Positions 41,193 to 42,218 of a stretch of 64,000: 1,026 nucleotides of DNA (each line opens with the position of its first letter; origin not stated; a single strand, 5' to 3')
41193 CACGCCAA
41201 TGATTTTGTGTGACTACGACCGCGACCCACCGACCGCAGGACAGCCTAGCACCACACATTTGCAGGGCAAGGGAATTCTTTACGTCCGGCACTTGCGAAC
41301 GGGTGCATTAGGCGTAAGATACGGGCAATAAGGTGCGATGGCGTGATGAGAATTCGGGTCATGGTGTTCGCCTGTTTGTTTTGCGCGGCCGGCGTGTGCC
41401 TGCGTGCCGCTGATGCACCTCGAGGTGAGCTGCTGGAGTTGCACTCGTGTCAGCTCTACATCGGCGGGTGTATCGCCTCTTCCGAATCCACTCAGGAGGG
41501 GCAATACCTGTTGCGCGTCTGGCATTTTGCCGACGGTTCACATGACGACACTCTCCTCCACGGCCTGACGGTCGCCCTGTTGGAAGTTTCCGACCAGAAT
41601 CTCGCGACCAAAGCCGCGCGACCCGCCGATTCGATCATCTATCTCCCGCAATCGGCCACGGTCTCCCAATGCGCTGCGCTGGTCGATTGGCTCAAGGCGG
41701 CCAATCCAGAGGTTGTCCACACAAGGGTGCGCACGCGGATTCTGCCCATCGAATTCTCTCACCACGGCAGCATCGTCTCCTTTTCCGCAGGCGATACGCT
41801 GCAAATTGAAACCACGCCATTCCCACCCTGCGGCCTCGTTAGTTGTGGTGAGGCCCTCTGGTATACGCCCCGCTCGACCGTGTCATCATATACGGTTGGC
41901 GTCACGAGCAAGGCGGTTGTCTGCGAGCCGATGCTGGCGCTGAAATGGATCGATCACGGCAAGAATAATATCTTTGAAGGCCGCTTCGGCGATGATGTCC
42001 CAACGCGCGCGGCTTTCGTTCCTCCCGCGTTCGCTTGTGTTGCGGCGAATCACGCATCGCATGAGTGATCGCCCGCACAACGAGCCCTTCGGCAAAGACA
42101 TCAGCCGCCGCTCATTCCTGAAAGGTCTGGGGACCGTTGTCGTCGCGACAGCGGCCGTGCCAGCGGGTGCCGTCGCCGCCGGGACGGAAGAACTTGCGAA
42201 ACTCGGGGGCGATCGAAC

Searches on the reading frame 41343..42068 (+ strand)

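Call 13: search_protein_families(library=pfam, proteins=[window:41343-42068:+])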
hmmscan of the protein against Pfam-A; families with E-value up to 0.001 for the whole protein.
window:41343-42068:+ (241 aa): 1 family
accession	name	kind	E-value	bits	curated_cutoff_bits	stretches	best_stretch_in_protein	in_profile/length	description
PF07040.16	DUF1326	-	6.9e-06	26.8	25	1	42-160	10-132/177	Protein of unknown function (DUF1326)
